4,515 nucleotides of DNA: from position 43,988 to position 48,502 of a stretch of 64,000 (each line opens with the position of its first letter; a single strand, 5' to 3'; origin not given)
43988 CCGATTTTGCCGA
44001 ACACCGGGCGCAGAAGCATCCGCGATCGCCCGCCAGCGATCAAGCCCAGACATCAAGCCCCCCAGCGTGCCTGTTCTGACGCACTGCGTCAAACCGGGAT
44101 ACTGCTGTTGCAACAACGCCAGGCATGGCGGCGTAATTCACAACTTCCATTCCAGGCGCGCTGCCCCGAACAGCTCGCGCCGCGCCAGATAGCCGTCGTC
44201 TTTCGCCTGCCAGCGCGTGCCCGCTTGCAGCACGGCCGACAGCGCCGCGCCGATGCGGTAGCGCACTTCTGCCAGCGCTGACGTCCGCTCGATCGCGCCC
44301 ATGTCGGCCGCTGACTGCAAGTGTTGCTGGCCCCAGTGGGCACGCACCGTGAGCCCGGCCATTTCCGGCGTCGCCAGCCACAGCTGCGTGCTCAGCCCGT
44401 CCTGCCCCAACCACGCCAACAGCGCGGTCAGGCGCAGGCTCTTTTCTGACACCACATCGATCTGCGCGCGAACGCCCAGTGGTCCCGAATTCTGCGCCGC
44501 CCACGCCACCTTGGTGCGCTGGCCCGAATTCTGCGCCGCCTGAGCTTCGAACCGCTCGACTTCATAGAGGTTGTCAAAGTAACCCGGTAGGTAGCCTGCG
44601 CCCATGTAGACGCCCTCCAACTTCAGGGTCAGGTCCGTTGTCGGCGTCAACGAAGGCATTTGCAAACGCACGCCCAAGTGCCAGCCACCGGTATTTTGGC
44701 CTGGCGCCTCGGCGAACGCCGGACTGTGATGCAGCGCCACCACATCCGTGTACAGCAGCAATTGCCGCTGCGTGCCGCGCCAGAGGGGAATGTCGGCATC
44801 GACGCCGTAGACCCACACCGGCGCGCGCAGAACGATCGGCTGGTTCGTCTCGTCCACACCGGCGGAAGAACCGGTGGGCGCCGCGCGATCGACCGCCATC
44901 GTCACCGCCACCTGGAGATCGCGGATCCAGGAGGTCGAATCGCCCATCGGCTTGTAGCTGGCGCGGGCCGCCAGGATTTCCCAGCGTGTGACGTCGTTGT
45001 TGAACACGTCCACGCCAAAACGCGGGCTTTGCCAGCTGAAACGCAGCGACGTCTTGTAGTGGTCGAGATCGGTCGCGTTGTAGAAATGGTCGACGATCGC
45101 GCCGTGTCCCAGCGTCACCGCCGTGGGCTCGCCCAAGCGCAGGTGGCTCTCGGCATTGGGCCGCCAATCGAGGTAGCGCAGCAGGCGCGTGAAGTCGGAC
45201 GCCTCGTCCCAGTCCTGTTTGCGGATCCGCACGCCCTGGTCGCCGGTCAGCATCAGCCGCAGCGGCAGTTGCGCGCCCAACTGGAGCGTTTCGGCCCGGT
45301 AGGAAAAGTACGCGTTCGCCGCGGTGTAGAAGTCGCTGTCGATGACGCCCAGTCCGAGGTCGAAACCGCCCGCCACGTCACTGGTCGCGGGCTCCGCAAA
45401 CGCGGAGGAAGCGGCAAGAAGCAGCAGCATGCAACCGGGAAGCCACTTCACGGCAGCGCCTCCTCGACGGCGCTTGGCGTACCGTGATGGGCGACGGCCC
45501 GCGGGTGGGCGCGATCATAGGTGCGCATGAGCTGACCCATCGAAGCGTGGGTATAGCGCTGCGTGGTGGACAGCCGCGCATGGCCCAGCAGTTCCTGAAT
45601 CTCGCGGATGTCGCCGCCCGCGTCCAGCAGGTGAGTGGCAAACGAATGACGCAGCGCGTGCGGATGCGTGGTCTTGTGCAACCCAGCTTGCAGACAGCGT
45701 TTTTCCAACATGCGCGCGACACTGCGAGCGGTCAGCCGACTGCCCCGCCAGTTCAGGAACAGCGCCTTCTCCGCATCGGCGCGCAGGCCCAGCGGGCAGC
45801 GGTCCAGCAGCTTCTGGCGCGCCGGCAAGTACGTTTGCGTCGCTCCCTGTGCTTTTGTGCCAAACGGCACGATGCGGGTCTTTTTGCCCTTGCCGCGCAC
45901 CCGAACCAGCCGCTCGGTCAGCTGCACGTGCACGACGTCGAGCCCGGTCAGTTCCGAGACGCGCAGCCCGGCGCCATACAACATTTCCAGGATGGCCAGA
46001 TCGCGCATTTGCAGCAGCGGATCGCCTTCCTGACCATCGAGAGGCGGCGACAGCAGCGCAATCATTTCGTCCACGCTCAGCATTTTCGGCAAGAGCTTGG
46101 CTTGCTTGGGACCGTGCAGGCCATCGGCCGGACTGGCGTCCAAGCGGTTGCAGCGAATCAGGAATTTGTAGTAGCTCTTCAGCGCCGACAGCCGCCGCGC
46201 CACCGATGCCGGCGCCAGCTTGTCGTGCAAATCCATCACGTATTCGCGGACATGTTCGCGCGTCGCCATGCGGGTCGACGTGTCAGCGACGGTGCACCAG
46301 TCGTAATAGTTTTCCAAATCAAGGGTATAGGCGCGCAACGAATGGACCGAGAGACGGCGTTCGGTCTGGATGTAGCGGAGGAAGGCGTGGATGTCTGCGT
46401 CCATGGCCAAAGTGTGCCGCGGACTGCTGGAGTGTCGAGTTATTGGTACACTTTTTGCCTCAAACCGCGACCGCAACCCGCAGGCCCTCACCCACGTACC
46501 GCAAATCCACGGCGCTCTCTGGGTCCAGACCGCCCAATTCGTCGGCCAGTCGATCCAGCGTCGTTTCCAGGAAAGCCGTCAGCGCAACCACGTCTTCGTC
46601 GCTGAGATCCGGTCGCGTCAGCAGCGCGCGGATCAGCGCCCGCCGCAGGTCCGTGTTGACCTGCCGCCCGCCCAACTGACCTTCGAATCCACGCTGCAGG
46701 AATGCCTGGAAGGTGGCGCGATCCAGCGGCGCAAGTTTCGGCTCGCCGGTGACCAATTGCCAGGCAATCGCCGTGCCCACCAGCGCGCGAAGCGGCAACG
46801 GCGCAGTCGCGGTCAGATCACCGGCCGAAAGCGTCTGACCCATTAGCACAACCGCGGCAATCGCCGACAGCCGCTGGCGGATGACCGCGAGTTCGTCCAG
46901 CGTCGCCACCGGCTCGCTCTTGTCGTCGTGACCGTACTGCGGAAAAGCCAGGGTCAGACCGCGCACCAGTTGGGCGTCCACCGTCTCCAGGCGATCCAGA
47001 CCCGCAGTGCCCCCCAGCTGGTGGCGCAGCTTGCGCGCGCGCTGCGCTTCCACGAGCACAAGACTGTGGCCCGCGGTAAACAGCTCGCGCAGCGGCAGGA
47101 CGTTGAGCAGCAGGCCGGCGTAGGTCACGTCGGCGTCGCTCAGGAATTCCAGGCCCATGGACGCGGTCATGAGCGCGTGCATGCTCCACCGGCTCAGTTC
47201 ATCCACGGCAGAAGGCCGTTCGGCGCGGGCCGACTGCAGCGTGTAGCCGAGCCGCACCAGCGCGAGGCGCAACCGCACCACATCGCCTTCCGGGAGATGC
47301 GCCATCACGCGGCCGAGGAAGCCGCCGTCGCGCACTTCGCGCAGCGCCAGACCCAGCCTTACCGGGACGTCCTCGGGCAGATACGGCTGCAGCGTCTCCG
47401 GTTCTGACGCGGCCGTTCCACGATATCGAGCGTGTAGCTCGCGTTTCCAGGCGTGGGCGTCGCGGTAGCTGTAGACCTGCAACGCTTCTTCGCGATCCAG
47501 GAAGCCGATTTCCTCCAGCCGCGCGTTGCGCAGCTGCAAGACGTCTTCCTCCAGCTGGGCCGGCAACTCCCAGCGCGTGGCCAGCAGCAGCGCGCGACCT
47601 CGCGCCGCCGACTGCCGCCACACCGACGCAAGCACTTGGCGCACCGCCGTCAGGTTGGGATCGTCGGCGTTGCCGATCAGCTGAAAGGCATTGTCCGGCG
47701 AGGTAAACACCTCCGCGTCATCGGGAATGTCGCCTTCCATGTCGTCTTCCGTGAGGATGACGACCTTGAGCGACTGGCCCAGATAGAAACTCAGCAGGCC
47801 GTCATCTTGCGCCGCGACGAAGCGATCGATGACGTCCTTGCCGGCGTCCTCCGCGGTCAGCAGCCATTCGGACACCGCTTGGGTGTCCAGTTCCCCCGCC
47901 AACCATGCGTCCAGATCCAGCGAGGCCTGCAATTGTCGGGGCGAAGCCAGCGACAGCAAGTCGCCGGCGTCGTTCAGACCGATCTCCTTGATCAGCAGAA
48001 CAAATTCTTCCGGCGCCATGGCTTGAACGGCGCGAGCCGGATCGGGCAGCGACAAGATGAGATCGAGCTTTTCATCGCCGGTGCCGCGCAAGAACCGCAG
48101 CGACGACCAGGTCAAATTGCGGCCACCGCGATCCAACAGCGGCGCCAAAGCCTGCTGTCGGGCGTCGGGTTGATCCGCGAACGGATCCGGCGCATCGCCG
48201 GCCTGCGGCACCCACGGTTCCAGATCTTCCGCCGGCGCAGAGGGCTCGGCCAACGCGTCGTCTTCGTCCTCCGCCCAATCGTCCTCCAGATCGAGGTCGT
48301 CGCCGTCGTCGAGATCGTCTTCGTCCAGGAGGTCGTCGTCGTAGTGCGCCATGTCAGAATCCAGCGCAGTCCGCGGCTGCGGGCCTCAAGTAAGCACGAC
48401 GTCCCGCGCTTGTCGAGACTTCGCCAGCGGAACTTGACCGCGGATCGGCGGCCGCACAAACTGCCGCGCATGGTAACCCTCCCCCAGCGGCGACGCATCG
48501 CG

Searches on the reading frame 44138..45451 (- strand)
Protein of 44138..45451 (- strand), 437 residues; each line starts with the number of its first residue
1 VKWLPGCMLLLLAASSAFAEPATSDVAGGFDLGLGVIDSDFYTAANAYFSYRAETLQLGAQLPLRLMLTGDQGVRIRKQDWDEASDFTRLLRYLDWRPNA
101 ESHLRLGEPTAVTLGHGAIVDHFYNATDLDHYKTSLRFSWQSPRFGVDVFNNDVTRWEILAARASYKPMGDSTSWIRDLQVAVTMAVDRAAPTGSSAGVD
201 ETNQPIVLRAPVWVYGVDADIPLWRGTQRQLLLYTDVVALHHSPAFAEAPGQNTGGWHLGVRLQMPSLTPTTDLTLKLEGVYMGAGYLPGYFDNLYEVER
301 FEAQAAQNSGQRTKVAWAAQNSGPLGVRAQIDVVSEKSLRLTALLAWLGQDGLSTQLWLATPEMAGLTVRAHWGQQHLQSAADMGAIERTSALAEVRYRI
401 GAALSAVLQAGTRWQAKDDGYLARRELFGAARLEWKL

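Call 3: search_protein_families(library=pfam, proteins=[window:44138-45451:-], max_evalue=0.01)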
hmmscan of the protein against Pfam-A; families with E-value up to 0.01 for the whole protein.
window:44138-45451:- (437 aa): 0 families

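Call 4: search_protein_families(library=ncbifam, proteins=[window:44138-45451:-], max_evalue=0.01)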
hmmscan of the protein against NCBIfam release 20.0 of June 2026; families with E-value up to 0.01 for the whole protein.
window:44138-45451:- (437 aa): 1 family
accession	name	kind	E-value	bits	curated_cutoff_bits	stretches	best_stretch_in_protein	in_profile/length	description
NF047543.1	CytMemPImpL63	equivalog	5.4e-13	48.5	1000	2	75-169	71-172/525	cytoplasmic membrane protein ImpL63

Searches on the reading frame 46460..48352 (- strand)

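Call 3: search_protein_families(library=pfam, proteins=[window:46460-48352:-], max_evalue=0.01)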
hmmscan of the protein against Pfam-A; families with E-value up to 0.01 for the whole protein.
window:46460-48352:- (630 aa): 1 family
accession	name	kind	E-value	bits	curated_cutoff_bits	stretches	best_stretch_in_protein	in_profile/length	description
PF19676.4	DUF6178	-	2.3e-82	277.7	25.5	1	89-621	18-556/561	Family of unknown function (DUF6178)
